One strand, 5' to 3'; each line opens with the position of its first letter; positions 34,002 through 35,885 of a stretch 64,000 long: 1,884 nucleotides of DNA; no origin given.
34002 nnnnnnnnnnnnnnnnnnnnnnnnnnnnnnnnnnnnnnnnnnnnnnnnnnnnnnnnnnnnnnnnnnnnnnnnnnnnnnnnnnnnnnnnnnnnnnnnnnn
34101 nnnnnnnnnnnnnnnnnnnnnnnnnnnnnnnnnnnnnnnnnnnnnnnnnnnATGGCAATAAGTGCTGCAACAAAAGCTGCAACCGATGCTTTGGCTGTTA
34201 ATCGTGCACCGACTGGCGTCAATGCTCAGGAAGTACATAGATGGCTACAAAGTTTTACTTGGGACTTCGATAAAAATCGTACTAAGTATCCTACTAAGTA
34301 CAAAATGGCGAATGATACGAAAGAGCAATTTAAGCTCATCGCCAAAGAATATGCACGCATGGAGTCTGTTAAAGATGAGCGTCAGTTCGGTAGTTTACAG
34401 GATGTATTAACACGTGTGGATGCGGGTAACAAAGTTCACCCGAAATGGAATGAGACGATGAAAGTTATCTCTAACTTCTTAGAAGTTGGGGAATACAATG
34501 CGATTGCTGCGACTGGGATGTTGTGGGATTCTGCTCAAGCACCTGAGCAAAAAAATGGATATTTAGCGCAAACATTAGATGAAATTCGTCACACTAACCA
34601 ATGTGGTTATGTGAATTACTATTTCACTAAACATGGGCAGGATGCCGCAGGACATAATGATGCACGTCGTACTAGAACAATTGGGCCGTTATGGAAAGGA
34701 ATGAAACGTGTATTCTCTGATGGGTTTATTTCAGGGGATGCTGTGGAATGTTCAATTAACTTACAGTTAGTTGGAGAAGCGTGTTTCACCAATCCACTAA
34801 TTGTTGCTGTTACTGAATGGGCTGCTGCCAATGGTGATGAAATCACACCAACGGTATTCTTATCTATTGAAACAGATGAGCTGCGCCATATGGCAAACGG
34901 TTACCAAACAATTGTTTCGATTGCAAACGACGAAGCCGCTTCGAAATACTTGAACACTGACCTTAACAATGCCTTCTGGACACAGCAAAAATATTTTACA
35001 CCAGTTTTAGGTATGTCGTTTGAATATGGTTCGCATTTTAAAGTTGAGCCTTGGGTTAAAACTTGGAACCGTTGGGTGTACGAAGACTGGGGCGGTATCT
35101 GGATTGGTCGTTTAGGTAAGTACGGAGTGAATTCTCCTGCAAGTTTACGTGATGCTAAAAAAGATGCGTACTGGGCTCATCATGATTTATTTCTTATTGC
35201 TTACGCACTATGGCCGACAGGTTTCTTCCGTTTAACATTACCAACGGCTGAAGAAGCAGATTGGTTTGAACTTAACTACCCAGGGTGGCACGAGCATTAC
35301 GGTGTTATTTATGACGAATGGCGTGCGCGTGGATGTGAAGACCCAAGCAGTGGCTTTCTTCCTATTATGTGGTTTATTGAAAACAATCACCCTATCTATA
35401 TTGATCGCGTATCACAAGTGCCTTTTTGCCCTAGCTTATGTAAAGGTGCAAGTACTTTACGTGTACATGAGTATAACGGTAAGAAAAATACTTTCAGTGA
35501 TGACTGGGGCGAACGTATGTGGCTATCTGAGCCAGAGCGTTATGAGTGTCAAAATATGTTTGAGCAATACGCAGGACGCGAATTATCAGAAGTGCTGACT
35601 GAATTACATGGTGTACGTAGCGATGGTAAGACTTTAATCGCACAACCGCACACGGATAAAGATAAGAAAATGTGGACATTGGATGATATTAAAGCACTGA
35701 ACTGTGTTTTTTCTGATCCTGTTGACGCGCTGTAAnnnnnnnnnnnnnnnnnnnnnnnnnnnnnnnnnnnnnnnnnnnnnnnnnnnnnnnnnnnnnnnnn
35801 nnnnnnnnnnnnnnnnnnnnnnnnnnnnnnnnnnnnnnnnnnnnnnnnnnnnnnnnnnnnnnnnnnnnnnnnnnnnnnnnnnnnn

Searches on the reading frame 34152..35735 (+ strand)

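Call 25: search_protein_families(library=pfam, proteins=[window:34152-35735:+], max_evalue=0.00001)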
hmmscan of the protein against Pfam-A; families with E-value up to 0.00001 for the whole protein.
window:34152-35735:+ (527 aa): 1 family
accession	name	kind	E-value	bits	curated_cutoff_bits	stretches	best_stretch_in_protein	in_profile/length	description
PF02332.24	Phenol_Hydrox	-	2.2e-48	165.3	24.4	1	38-260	4-229/230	Methane/Phenol/Alkene Hydroxylase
